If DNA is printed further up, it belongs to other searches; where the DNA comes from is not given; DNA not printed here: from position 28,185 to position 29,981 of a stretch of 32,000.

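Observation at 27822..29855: Orphan two-gene cargo operon between the att junction and alpA: candidate new anti-phage or satellite-control system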

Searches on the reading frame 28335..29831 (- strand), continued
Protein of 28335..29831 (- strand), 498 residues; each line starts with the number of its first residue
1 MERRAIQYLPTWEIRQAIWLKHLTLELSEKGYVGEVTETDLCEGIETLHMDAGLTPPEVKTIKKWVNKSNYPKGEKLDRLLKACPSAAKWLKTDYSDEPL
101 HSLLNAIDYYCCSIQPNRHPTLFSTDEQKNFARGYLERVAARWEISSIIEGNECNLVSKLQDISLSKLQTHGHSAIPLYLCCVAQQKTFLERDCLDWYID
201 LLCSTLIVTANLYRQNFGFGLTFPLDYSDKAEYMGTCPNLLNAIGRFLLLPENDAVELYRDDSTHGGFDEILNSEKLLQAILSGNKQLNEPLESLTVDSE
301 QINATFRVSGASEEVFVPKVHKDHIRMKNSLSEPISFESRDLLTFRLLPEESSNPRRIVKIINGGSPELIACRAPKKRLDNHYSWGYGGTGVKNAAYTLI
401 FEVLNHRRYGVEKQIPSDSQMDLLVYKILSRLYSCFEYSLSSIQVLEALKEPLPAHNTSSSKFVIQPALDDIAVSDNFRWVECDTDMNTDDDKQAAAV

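Call 45: fold_search(model_id=the predicted structure, library=pdb)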
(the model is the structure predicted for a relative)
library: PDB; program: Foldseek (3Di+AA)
matches with E <= 10: 48; with E <= 0.001: 0
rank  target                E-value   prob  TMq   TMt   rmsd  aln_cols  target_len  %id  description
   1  9hdd_A                4.0e-01  0.15  0.14  0.17  25.1       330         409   12  Sla2 C-terminal region (Residues 560-968) (REND and THATCH domains) (released 2025-05-21)
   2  9q1y_A                2.3e+00  0.03  0.08  0.14  21.1       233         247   14  Nucleotide-free structure of PmtCD in detergent LMNG (released 2025-11-26)
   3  6u8y_C                2.6e+00  0.12  0.08  0.30  14.6        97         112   13  Structure of the membrane-bound sulfane sulfur reductase (MBS), an archaeal respiratory membrane complex (released 2020-09-09)
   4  5orm                  2.9e+00  0.05  0.12  0.15  19.3       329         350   12  Crystal structure of designed cPPR-Telo1 (released 2018-06-20)
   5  2ylf                  3.0e+00  0.06  0.08  0.17  10.4        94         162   15  Crystal structure of the human Spir-1 KIND domain (released 2011-06-08)
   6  3p8l_B                3.4e+00  0.04  0.08  0.12  16.8       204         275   15  Crystal structure of polyprenyl synthase from Enterococcus faecalis V583 (released 2010-11-03)
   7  5ln3_L                3.9e+00  0.06  0.06  0.09  13.5        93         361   13  The human 26S Proteasome at 6.8 Ang. (released 2017-03-22)
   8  7qdz_B                3.9e+00  0.04  0.12  0.06  21.9       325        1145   15  80S-bound human SKI complex in the closed state (released 2022-02-09)
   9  4ll6                  4.4e+00  0.04  0.11  0.14  16.6       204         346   13  Structure of Myo4p globular tail domain. (released 2014-02-12)
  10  9m38                  4.4e+00  0.02  0.09  0.07  25.9       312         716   13  apo-DjCas13d (released 2025-09-17)
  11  4rrl                  4.9e+00  0.02  0.07  0.15  10.9       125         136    8  E129A mutant of N-terminal editing domain of threonyl-tRNA synthetase from Aeropyrum pernix with L-Ser3AA (released 2015-07-15)
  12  5orq_A                5.1e+00  0.03  0.12  0.16  20.5       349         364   13  Crystal structure of designed cPPR-Telo1 in complex with ssDNA (released 2018-06-20)
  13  3mav_D                5.4e+00  0.03  0.09  0.11  17.8       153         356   11  Crystal structure of Plasmodium vivax putative farnesyl pyrophosphate synthase (Pv092040) (released 2010-04-14)
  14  9ebh_R                5.4e+00  0.02  0.08  0.12  20.2       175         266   12  Human adenosine A3 receptor Gi1 complex bound to adenosine (released 2025-08-20)
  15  9evs_1u               5.7e+00  0.02  0.11  0.09  19.7       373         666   11  Structure of the flowering plant mitoribosome with P-site tRNA (released 2025-09-03)
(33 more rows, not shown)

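Call 50: predict_structure(alignment_id=A2)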
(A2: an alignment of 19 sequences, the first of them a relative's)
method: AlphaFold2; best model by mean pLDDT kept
length: 498 residues; sequences in the alignment: 19
mean_pLDDT: 81.1   pTM: 0.84
mean pLDDT of the five models: 81.1, 80.7, 80.7, 78.3, 78.2
residues with pLDDT >= 90: 239; 70-90: 155; 50-70: 48; < 50: 56
segments of 3 or more residues with pLDDT < 50: 1-3, 150-157, 221-223, 457-498
pLDDT, mean of each block of 10 residues (from residue 1): 62 93 93 87 94 93 90 90 93 87 95 84 89 94 71 50 88 95 84 93 97 77 63 90 93 93 85 90 94 90 89 78 66 66 92 88 92 75 78 93 84 87 90 90 90 51 31 35 37 41
secondary structure, 60 per line:
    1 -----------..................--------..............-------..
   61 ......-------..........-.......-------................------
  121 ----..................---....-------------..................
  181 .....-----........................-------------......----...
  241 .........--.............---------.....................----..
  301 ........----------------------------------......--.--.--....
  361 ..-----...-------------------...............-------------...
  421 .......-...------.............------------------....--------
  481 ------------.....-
elements in order: H12-29 H38-51 H59-66 H74-83 H85-91 H99-114 H125-142 H146-149 H163-185 H191-214 H228-233 H238-249 H252-264 H274-294 H299-308 E343-348 E357-362 E368-370 H390-404 H418-427 E438-441 H442-450 H469-472 H493-497

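Call 54: fold_search(model_id=the predicted structure, library=pdb)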
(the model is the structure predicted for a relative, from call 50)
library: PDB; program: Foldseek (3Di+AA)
matches with E <= 10: 142; with E <= 0.001: 0
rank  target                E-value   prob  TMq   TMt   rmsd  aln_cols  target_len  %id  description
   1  9qk2_B                6.6e-01  0.10  0.14  0.12  23.2       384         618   12  Structure of the Complement classical and lectin pathway C3 convertase in complex with substrate C3 (released 2025-12-24)
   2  5hd8_A                9.0e-01  0.06  0.10  0.11  18.9       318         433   12  Crystal structure of disulfide cross-linked D417C ClC-ec1 (released 2017-01-18)
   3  6qv0_B                1.1e+00  0.03  0.11  0.10  25.7       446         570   12  Structure of ATP-bound outward-facing TM287/288 in complex with sybody Sb_TM35 (released 2019-05-29)
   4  3ejy_B                1.2e+00  0.05  0.10  0.12  19.5       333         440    9  Structure of E203H mutant of E.coli Cl-/H+ antiporter, CLC-ec1 (released 2009-02-17)
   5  6quz_D                1.4e+00  0.02  0.10  0.09  27.9       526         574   11  Structure of ATPgS-bound outward-facing TM287/288 in complex with sybody Sb_TM35 (released 2019-05-29)
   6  6quz_B                1.5e+00  0.02  0.10  0.09  27.5       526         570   11  Structure of ATPgS-bound outward-facing TM287/288 in complex with sybody Sb_TM35 (released 2019-05-29)
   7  5jub_A                1.5e+00  0.06  0.11  0.18  21.5       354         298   12  Crystal structure of ComR from S.thermophilus in complex with DNA and its signalling peptide ComS. (released 2016-10-26)
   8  6uwm_A                1.7e+00  0.04  0.09  0.15  20.3       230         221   14  Single particle cryo-EM structure of KvAP (released 2019-12-04)
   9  3u3w_A                1.8e+00  0.05  0.11  0.16  17.6       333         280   12  Crystal Structure of Bacillus thuringiensis PlcR in complex with the peptide PapR7 and DNA (released 2013-01-09)
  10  8gu6_D                1.8e+00  0.05  0.11  0.09  19.3       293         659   14  Structure of the SbCas7-11-crRNA-NTR-Csx29 complex (released 2023-01-18)
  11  1ots_B                1.8e+00  0.04  0.10  0.11  19.0       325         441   12  Structure of the Escherichia coli ClC Chloride channel and Fab Complex (released 2003-04-15)
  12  6lsc                  1.8e+00  0.03  0.09  0.10  18.3       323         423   12  Structure of the E202Y mutant of the Cl-/H+ antiporter CLC-ec1 from E.coli: a re-refined model of the 4FTP model (released 2020-02-26)
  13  6k5i_B                2.0e+00  0.03  0.10  0.11  19.6       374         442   12  Crystal structure of the E148D/R147A/F317A mutant CLC-ec1 in the presence of 20 mM NaBr (released 2019-08-28)
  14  6qex_A                2.0e+00  0.01  0.07  0.04  30.5       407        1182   10  Nanodisc reconstituted human ABCB1 in complex with UIC2 fab and taxol (released 2019-02-27)
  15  5za1_A                2.2e+00  0.02  0.08  0.14  19.3       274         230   10  Ligand complex of RORgt LBD (released 2018-10-31)
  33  5jub_B                3.3e+00  0.04  0.12  0.19  18.9       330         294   12  Crystal structure of ComR from S.thermophilus in complex with DNA and its signalling peptide ComS. (released 2016-10-26)
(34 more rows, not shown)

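Call 55: fold_search(model_id=the predicted structure, library=viral)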
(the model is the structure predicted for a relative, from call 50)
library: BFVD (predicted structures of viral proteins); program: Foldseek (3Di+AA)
matches with E <= 10: 137; with E <= 0.001: 0
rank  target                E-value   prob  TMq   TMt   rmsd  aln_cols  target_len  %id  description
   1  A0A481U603            5.5e-01  0.08  0.12  0.06  26.9       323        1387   14  Envelopment polyprotein [Ness Ziona virus]
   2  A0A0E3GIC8            5.8e-01  0.11  0.13  0.18  17.7       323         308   12  Uncharacterized protein [Helicoverpa armigera nucleopolyhedrovirus]
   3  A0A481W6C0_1          5.8e-01  0.04  0.10  0.07  34.0       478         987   12  Tail tape measure protein [Fusobacterium phage Fnu1]
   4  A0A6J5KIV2            7.5e-01  0.04  0.12  0.08  21.3       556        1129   10  DdrB-like domain-containing protein [uncultured Caudovirales phage]
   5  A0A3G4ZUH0            9.0e-01  0.04  0.09  0.12  32.5       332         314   11  Ankyrin repeat protein [Barrevirus sp.]
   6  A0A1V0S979            1.1e+00  0.03  0.07  0.10  23.1       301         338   11  Uncharacterized protein [Catovirus CTV1]
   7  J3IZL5                1.3e+00  0.04  0.10  0.13  24.9       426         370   12  (no name in the UniProt tables at hand)
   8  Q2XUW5                1.5e+00  0.02  0.08  0.09  26.5       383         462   12  (no name in the UniProt tables at hand)
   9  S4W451                1.9e+00  0.02  0.08  0.09  21.3       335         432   11  DUF5848 domain-containing protein [Pandoravirus salinus]
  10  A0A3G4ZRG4            2.2e+00  0.07  0.13  0.20  19.8       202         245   12  TLC domain-containing protein [Terrestrivirus sp.]
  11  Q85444                2.2e+00  0.02  0.11  0.06  27.7       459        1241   10  Uncharacterized protein S3 [Diadromus pulchellus idnoreovirus 1]
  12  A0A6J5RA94            2.3e+00  0.60  0.09  0.47   5.7        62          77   27  HTH_XRE domain containing protein [uncultured Caudovirales phage]
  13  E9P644                2.3e+00  0.07  0.11  0.20  19.8       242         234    7  (no name in the UniProt tables at hand)
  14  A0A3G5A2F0            2.3e+00  0.01  0.09  0.05  35.2       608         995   11  Uncharacterized protein [Gaeavirus sp.]
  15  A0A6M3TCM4            2.4e+00  0.18  0.10  0.33   8.3       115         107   11  Uncharacterized protein [Pseudomonas phage MR4]
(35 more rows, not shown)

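Call 61: search_protein_families(library=phrogs, alignment_id=A2, max_evalue=0.1)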
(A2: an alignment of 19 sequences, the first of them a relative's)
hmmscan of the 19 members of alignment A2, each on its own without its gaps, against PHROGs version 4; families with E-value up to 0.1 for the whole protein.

A. member 1, P0001 (498 aa): 1 family
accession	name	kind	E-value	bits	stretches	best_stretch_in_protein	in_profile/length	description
phrog_3037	-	transcription regulation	0.029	15.2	1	49-99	35-82/189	transcriptional repressor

B. families by the number of members that match (of 19 scanned): 6 families
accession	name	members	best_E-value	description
phrog_3037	-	5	0.0098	transcriptional repressor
phrog_8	-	2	0.0078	transcriptional regulator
phrog_12518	-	1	0.0055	-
phrog_4386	-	1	0.011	-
phrog_2328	-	1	0.076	transcriptional repressor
phrog_24204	-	1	0.091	-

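Call 62: search_protein_families(library=padloc, alignment_id=A2, max_evalue=0.1)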
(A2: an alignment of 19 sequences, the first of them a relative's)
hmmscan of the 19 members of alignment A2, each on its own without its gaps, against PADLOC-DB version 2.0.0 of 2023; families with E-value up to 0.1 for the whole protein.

A. member 1, P0001 (498 aa): 0 families

B. families by the number of members that match (of 19 scanned): 1 family
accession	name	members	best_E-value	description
PDLC00940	Cas3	1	0.03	CRISPR-associated endonuclease Cas3-HD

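Call 63: find_encoding_contigs(protein=P0022, flank=8000, max_places=3)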
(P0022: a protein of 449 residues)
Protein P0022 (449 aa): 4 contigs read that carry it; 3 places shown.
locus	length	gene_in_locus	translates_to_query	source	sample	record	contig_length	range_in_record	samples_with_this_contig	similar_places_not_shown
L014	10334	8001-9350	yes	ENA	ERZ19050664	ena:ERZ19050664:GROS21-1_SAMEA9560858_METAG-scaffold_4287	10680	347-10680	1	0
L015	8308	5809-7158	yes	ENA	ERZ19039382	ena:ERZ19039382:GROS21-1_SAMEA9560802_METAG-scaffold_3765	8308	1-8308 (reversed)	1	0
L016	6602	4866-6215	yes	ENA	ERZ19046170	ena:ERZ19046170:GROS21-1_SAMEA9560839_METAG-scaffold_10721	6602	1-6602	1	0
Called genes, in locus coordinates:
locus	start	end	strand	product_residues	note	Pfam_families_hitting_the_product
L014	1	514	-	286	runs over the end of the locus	?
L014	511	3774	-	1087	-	PF00176:SNF2-rel_dom (faint), PF04851:ResIII (weak), PF00271:Helicase_C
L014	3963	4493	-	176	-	-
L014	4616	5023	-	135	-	-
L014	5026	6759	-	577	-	PF01935:DUF87 (weak), PF02534:T4SS-DNA_transf, PF10412:TrwB_AAD_bind (weak), PF12696:TraG-D_C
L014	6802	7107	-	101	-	-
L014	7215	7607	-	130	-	PF13730:HTH_36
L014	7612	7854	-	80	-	PF12728:HTH_17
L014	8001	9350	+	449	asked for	PF19663:DUF6166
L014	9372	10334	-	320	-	?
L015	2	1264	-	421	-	?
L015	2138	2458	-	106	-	-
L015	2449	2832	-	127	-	-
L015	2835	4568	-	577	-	PF01935:DUF87 (weak), PF02534:T4SS-DNA_transf, PF10412:TrwB_AAD_bind (weak), PF12696:TraG-D_C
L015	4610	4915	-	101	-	-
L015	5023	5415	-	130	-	PF13730:HTH_36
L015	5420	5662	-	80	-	PF12728:HTH_17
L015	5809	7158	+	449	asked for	PF19663:DUF6166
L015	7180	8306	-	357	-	PF13356:Arm-DNA-bind_3 (weak), PF00589:Phage_integrase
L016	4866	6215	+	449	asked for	PF19663:DUF6166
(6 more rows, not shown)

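Call 64: find_encoding_contigs(protein=P0016, flank=8000, max_places=3)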
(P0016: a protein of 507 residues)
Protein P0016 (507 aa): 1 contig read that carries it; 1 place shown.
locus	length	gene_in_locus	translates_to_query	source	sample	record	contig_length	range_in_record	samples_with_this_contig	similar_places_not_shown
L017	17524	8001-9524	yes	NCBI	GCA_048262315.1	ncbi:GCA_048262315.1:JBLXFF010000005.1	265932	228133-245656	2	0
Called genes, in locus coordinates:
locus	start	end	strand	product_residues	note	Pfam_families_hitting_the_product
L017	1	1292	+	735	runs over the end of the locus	PF03235:GmrSD_N, PF07510:GmrSD_C (weak)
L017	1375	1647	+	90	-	-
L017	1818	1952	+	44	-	PF01527:HTH_Tnp_1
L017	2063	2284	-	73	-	-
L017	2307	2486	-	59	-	-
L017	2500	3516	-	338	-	PF04610:TrbL (weak)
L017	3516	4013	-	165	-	-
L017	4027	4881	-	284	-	-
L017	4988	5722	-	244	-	-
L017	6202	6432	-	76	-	-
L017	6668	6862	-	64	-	-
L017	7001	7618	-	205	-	-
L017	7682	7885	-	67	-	PF12728:HTH_17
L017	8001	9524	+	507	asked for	PF19663:DUF6166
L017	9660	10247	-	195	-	-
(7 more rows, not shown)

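Call 67: search_protein_families(library=ncbifam, alignment_id=A2, max_evalue=0.1)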
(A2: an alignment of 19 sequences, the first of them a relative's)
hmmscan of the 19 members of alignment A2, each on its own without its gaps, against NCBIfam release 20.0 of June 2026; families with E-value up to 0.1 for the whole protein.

A. member 1, P0001 (498 aa): 0 families

B. families by the number of members that match (of 19 scanned): 1 family
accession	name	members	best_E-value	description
NF045974.1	conju_CD1108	1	0.0086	CD1108 family mobile element protein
